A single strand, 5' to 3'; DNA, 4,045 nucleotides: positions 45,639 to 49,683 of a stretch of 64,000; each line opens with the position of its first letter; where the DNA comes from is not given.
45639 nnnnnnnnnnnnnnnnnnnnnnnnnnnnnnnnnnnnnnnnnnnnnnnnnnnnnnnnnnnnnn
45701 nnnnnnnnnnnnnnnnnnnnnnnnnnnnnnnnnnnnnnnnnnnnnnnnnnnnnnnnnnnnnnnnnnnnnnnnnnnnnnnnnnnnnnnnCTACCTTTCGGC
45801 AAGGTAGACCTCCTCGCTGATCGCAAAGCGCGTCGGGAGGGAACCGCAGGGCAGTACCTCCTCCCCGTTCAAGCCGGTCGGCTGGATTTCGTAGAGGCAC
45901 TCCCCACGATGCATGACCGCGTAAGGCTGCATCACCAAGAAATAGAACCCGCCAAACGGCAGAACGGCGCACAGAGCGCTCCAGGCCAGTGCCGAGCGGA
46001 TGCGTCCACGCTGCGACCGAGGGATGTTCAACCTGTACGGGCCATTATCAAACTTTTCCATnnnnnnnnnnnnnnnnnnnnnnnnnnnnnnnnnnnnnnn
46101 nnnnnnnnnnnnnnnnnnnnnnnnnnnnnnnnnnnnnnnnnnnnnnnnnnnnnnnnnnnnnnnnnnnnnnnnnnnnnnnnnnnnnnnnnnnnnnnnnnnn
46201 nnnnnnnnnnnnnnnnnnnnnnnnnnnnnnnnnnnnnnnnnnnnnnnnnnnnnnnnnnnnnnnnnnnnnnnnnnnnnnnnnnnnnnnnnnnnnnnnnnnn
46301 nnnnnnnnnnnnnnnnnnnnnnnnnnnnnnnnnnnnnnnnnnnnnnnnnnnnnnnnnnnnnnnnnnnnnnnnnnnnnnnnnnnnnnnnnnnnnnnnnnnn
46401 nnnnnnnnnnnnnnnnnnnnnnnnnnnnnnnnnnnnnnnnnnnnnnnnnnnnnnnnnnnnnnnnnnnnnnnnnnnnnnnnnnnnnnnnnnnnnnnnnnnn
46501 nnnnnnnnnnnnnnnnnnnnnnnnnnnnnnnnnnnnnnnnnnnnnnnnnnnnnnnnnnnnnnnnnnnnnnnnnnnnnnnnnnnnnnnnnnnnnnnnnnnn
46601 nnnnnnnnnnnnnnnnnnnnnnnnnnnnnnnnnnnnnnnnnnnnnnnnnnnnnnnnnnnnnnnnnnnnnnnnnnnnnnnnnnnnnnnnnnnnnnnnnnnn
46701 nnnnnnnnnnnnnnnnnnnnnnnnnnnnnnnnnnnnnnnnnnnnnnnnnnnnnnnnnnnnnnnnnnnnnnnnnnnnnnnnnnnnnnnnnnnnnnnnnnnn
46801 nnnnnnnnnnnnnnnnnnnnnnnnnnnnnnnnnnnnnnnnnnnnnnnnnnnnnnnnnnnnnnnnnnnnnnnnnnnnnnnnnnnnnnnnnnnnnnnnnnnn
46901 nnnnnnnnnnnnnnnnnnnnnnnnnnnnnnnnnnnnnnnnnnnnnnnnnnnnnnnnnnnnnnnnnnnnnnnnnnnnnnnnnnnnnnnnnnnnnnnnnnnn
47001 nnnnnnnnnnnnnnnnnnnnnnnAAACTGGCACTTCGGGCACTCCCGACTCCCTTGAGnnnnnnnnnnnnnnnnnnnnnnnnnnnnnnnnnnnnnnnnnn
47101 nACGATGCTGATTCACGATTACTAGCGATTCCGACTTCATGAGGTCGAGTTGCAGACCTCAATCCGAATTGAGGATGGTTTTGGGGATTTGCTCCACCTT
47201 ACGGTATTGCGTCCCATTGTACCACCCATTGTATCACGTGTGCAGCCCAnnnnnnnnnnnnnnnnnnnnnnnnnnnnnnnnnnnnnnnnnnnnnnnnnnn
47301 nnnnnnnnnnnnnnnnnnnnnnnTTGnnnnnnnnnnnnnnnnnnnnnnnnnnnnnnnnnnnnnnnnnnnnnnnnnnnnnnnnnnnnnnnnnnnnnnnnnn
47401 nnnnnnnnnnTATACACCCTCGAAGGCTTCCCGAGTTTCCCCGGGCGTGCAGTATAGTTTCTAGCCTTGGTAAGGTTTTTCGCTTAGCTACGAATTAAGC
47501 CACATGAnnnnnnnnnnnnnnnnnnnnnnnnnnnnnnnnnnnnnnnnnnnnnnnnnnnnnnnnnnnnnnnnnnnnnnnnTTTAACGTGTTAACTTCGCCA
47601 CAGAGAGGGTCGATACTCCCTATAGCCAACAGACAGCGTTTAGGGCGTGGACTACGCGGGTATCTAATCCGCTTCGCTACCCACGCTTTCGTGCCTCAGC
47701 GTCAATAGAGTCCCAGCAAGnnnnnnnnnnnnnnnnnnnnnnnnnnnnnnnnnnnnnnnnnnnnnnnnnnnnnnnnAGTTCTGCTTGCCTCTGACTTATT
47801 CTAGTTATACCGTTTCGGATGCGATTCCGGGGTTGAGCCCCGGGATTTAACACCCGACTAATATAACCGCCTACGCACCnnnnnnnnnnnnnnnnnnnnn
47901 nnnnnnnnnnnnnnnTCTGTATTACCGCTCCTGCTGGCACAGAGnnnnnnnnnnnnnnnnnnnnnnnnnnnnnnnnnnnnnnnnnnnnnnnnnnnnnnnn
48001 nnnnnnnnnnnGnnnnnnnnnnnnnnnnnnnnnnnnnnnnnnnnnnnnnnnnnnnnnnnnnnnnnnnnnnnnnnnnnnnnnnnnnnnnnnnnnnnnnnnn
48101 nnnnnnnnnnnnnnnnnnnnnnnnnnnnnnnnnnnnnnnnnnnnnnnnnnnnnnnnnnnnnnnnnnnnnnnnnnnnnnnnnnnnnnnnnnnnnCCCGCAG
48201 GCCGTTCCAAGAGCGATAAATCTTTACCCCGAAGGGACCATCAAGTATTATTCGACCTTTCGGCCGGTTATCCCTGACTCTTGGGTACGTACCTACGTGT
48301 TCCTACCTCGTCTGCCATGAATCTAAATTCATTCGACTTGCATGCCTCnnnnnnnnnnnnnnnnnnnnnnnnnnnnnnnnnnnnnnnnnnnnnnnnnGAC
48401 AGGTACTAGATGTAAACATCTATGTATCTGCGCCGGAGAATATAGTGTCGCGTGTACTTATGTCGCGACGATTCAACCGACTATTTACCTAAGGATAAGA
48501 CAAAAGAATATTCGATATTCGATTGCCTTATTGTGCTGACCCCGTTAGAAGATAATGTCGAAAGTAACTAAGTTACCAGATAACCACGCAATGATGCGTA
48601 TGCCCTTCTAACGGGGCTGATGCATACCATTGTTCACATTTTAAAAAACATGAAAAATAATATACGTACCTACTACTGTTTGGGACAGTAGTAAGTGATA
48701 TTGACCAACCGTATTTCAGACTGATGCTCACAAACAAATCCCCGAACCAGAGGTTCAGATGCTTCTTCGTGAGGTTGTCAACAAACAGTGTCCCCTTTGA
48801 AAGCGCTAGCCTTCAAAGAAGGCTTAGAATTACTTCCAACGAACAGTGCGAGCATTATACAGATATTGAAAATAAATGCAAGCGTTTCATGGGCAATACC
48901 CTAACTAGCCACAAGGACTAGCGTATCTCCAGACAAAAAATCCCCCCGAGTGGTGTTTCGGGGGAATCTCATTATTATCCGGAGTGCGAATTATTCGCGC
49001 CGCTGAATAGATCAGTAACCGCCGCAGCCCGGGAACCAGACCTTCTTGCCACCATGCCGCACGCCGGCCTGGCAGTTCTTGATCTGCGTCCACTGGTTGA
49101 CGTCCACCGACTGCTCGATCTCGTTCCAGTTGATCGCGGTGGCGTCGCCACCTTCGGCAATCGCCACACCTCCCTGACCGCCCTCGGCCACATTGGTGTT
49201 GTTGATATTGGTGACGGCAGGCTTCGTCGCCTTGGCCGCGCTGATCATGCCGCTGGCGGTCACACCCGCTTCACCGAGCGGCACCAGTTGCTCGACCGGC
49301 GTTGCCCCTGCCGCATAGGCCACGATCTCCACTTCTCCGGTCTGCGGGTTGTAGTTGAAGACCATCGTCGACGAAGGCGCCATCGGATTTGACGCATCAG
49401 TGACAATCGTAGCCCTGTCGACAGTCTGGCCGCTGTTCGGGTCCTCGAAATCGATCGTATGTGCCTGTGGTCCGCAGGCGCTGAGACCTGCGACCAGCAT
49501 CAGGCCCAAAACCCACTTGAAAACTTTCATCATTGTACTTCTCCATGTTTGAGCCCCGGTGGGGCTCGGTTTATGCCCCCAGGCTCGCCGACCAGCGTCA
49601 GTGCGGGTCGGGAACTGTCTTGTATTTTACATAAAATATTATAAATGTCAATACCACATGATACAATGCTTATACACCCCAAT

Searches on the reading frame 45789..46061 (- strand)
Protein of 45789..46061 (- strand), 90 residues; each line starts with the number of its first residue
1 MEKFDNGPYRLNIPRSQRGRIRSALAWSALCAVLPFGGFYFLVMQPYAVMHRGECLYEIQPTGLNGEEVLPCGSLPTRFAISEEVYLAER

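Call 10: search_protein_families(library=pfam, proteins=[window:45789-46061:-], max_evalue=0.01)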
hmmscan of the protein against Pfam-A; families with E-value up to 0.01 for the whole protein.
window:45789-46061:- (90 aa): 0 families

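Call 13: find_homologous_proteins(query=window:45789-46061:-, max_evalue=0.01)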
Query window:45789-46061:- (90 aa): 2 proteins with E <= 0.01 among 3 candidates.
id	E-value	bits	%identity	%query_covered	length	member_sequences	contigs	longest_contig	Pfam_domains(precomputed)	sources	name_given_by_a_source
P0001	2.3e-55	202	100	100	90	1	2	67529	-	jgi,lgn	jgi:hypothetical protein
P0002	4.2e-27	112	64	100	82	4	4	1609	-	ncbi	-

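Call 16: find_encoding_contigs(protein=P0002, flank=10000, max_places=10)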
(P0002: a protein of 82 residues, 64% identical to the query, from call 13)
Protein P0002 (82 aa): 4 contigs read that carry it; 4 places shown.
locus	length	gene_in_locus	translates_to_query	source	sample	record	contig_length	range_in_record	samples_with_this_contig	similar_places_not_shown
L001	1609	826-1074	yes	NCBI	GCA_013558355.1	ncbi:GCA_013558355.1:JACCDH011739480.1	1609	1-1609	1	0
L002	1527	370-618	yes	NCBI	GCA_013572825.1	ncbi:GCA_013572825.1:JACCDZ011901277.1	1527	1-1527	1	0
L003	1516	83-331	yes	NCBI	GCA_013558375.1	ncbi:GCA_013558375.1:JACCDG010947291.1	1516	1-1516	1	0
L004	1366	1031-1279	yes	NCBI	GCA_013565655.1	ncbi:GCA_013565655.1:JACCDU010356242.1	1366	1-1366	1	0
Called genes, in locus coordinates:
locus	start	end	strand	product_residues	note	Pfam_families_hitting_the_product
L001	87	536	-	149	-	PF18895:T4SS_pilin (weak)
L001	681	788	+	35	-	-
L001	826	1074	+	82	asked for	-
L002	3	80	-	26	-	?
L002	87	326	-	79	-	-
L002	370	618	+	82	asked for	-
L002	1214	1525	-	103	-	?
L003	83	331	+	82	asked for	-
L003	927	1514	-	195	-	?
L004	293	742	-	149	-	PF18895:T4SS_pilin (weak)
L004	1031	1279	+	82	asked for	-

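Call 17: find_encoding_contigs(protein=P0001, flank=10000, max_places=10)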
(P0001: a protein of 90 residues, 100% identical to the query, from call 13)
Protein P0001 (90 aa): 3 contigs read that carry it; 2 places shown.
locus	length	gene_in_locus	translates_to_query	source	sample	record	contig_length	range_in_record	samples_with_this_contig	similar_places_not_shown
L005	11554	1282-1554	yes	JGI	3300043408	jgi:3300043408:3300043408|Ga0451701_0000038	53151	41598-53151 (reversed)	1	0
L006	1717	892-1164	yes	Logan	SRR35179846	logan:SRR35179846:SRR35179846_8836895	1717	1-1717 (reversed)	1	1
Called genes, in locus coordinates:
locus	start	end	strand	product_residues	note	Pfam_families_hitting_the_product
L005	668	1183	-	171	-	PF18895:T4SS_pilin (weak)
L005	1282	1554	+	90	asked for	-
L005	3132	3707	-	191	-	PF09335:VTT_dom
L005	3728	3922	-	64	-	-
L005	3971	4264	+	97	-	-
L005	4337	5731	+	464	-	PF21799:MurD-like_N (faint), PF08245:Mur_ligase_M, PF02875:Mur_ligase_C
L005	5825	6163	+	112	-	-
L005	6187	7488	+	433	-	PF01225:Mur_ligase, PF08245:Mur_ligase_M, PF02875:Mur_ligase_C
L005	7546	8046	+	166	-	-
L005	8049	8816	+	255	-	PF00590:TP_methylase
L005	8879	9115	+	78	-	-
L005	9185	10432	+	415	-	PF13200:DUF4015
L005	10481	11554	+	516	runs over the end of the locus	PF03734:YkuD, PF00768:Peptidase_S11, PF13354:Beta-lactamase2 (weak)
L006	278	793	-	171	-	PF18895:T4SS_pilin (weak)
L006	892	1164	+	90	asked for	-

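Call 31: search_protein_representatives(alignment_id=A2)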
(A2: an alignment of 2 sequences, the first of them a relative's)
Query: 2 sequences, 90 profile positions. Proteins with E-value up to 0.001 (for the whole library): 9; up to 1e-10: 3; up to 1e-30: 1. The best 9 are listed.
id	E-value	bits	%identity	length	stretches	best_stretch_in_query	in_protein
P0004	3.9e-37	142.5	-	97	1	7-90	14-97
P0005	4.6e-13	65.4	-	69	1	30-87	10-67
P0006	2.6e-12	62.9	-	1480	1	5-29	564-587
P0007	3.8e-10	56.0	-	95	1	4-88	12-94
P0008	1.9e-09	53.8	-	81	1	23-86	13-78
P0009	2.3e-09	53.5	-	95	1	35-88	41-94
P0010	7.3e-08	48.7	-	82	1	27-89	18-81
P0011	2.6e-05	40.5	-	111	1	13-77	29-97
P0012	2.3e-04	37.5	-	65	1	38-76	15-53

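Call 36: find_related_loci(query=A4, collection=genome_contigs, flank=6000)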
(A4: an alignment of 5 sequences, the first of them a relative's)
Query A4 (90 aa) in genome_contigs; peptide patterns used: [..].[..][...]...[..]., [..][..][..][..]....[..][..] (x = any residue, [..] = any of these).
20 stretches matched a pattern, but none encodes a relative of the query by tblastn (E <= 1e-3).

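Call 37: find_related_loci(query=A4, collection=metagenome_contigs, flank=6000)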
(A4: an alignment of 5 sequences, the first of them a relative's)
Query A4 (90 aa) in metagenome_contigs; peptide patterns used: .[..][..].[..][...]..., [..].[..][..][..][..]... (x = any residue, [..] = any of these).
104 stretches matched a pattern; 7 encode a relative of the query (tblastn E <= 1e-3); 7 distinct loci.
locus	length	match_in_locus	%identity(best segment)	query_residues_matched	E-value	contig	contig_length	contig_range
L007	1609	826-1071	64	1-90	1e-35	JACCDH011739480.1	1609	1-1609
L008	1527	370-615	64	1-90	1e-35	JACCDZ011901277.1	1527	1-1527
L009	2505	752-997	63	1-90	4e-34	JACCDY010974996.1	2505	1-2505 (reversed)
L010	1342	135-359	67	16-90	1e-29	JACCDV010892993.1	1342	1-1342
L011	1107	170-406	40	9-88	2e-15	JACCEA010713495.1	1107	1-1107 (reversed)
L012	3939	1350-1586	39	9-88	4e-15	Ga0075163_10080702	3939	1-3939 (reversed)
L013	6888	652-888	39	9-88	4e-15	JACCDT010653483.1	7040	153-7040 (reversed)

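Call 48: find_encoding_contigs(protein=P0008, flank=5000, max_places=4)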
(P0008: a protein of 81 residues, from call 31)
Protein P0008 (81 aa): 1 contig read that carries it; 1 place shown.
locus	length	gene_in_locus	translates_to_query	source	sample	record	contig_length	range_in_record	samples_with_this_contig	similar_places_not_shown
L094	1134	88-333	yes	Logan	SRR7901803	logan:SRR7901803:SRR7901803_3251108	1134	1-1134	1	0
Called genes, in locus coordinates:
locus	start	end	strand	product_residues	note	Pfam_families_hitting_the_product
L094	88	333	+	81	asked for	-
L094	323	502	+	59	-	-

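Call 49: find_encoding_contigs(protein=P0011, flank=5000, max_places=4)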
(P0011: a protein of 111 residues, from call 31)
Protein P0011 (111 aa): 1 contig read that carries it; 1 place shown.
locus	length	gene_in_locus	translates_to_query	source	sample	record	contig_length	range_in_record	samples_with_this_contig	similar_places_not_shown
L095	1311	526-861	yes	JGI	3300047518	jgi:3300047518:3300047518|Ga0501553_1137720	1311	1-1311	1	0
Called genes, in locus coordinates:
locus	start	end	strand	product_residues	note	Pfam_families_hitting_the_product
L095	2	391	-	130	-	?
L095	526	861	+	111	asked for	-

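Call 50: find_encoding_contigs(protein=P0007, flank=5000, max_places=4)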
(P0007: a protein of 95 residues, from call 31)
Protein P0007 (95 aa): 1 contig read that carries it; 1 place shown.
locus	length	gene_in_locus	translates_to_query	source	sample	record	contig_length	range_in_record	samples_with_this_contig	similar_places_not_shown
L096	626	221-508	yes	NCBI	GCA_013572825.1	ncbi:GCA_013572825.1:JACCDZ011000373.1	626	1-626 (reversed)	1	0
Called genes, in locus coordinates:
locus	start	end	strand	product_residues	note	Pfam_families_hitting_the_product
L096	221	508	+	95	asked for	-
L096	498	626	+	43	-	?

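Call 61: search_protein_families(library=ncbifam, proteins=[window:45789-46061:-], max_evalue=1)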
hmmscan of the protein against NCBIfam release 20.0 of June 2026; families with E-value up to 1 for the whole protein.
window:45789-46061:- (90 aa): 0 families

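Call 62: search_protein_families(library=phrogs, proteins=[window:45789-46061:-], max_evalue=1)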
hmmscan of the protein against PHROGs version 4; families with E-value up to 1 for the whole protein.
window:45789-46061:- (90 aa): 0 families

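Call 65: predict_structure(alignment_id=A3)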
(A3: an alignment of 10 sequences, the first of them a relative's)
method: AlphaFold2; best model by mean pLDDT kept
length: 90 residues; sequences in the alignment: 10
mean_pLDDT: 79.0   pTM: 0.53
mean pLDDT of the five models: 79.0, 77.9, 71.0, 62.3, 60.4
residues with pLDDT >= 90: 26; 70-90: 40; 50-70: 18; < 50: 6
segments of 3 or more residues with pLDDT < 50: 1-3
pLDDT, mean of each block of 10 residues (from residue 1): 49 57 80 85 89 93 81 90 87
secondary structure, 60 per line:
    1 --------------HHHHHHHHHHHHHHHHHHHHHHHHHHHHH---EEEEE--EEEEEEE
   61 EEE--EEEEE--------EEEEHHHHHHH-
elements in order: H15-43 E47-51 E54-63 E66-70 E79-82 H83-89

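Call 68: fold_search(model_id=the predicted structure, library=pdb)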
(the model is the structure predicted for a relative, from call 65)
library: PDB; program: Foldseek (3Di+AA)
matches with E <= 10: 41; with E <= 0.001: 0
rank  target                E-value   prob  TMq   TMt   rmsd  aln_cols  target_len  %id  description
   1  8af2_A                3.3e-01  0.54  0.30  0.24   4.2        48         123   12  Human Sterol Carrier Protein with unnatural amino acid 2,2'-bipyridine alanine incorporated at position 111 (released 2023-08-16)
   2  1ikt                  1.0e+00  0.28  0.33  0.27  13.8        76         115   10  LIGANDED STEROL CARRIER PROTEIN TYPE 2 (SCP-2) LIKE DOMAIN OF HUMAN MULTIFUNCTIONAL ENZYME TYPE 2 (MFE-2) (released 2001-11-14)
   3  8af2_B                1.2e+00  0.38  0.33  0.25   4.1        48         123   10  Human Sterol Carrier Protein with unnatural amino acid 2,2'-bipyridine alanine incorporated at position 111 (released 2023-08-16)
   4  3bn8_B                1.5e+00  0.20  0.33  0.28  11.6        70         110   13  Crystal structure of a putative sterol carrier protein type 2 (af1534) from archaeoglobus fulgidus dsm 4304 at 2.11 A  (released 2007-12-25)
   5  3bkr                  2.1e+00  0.35  0.37  0.29   3.7        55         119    7  Crystal Structure of Sterol Carrier Protein-2 like-3 (SCP2-L3) from Aedes Aegypti (released 2008-12-09)
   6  6z1w                  2.3e+00  0.16  0.33  0.27  13.9        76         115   10  Crystal structure of human steroid carrier protein SL (SCP-2L) mutant A100C (released 2021-03-03)
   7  6z1x                  2.8e+00  0.21  0.32  0.26   4.3        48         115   10  Crystal structure of human steroid carrier protein SL (SCP-2L) mutant V83C (released 2021-03-03)
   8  1pz4                  2.8e+00  0.18  0.31  0.26   3.9        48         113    6  The structural determination of an insect (mosquito) Sterol Carrier Protein-2 with a ligand bound C16 Fatty Acid at 1.35 (released 2003-09-30)
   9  8af3                  3.0e+00  0.14  0.33  0.27  13.1        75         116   11  Sterol carrier protein Artifical metalloenzyme incorporating Q111C mutation coupled to 2,2'-bipyridine (released 2023-08-16)
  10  7dlu_A                3.4e+00  0.08  0.26  0.11  10.2        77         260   16  Mechanosensitive channel MscS K180R mutant (released 2022-03-02)
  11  9up6_C                3.6e+00  0.08  0.25  0.08   6.5        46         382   20  Klebsiella pneumoniae NagA (released 2026-03-04)
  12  4gz7                  3.6e+00  0.07  0.22  0.05   6.4        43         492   16  The crystal structure of Apo-dihydropyrimidinase from Tetraodon nigroviridis (released 2013-09-11)
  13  7nps_B1               3.9e+00  0.16  0.35  0.09   4.1        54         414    9  Structure of the periplasmic assembly from the ESX-5 inner membrane complex, C1 model (released 2021-05-26)
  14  3gri_B                3.9e+00  0.04  0.18  0.06   6.9        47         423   17  The Crystal Structure of a Dihydroorotase from Staphylococcus aureus (released 2009-05-19)
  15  2p50_D                4.8e+00  0.06  0.24  0.07   6.3        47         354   21  Crystal structure of N-acetyl-D-Glucosamine-6-Phosphate deacetylase liganded with Zn (released 2007-07-24)
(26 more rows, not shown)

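Call 80: find_related_loci(query=A4, collection=viral_contigs, flank=5000)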
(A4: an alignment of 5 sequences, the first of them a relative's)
Query A4 (90 aa) in viral_contigs; peptide patterns used: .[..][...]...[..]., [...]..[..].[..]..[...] (x = any residue, [..] = any of these).
21 stretches matched a pattern, but none encodes a relative of the query by tblastn (E <= 1e-3).

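Call 85: search_protein_families(library=pfam, alignment_id=A3, max_evalue=1)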
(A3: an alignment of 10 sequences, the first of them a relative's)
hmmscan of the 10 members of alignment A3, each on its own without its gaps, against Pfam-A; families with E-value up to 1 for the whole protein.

A. member 1, P0001 (90 aa): 0 families

B. families by the number of members that match (of 10 scanned): 1 family
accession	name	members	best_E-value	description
PF24052.1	Phage_lipoprotein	1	0.0052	Phage lipoprotein family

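Call 86: search_protein_families(library=padloc, proteins=[window:45789-46061:-], max_evalue=1)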
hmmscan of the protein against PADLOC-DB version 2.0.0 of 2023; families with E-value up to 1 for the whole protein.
window:45789-46061:- (90 aa): 0 families

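Call 87: search_solved_structures(query=A3, max_evalue=10)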
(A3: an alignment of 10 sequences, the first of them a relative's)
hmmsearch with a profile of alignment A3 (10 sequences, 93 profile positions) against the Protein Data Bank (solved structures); distinct sequences matched with E-value up to 10: 0.

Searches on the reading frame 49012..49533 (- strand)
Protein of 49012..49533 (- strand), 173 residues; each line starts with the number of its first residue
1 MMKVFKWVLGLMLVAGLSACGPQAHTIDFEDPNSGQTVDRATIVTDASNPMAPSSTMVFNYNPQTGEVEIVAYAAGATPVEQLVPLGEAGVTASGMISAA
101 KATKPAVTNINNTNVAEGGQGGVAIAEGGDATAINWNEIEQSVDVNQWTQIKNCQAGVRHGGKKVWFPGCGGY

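Call 10: search_protein_families(library=pfam, proteins=[window:49012-49533:-], max_evalue=0.01)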
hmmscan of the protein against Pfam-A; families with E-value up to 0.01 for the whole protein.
window:49012-49533:- (173 aa): 0 families

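Call 29: find_homologous_proteins(query=window:49012-49533:-, max_evalue=0.001)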
Query window:49012-49533:- (173 aa): 1 proteins with E <= 0.001 among 122 candidates.
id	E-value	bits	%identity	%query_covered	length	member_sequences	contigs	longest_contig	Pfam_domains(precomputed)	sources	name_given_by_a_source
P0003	1.1e-109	382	100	99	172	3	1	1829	-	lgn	-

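Call 61: search_protein_families(library=ncbifam, proteins=[window:49012-49533:-], max_evalue=1)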
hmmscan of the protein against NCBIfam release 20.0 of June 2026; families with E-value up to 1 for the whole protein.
window:49012-49533:- (173 aa): 1 family
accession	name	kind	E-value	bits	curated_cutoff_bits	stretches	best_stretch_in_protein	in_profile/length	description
NF047847.2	SS_mature_LptM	equivalog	0.13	12.4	27.7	1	1-21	1-21/31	LPS translocon maturation chaperone LptM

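Call 62: search_protein_families(library=phrogs, proteins=[window:49012-49533:-], max_evalue=1)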
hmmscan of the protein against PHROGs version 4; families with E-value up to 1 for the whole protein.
window:49012-49533:- (173 aa): 2 families
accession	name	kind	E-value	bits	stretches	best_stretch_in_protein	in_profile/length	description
phrog_542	-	unknown function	0.043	15.4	1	1-33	1-35/97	-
phrog_28254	-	unknown function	0.11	13.6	1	96-157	30-91/161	-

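Call 81: find_related_loci(query=window:49012-49533:-, collection=viral_contigs, flank=5000)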
Query window:49012-49533:- (173 aa) in viral_contigs; peptide patterns used: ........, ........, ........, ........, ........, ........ (x = any residue, [..] = any of these).
11 stretches matched a pattern, but none encodes a relative of the query by tblastn (E <= 1e-3).

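Call 86: search_protein_families(library=padloc, proteins=[window:49012-49533:-], max_evalue=1)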
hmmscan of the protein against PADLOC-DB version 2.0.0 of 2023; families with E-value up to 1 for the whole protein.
window:49012-49533:- (173 aa): 0 families
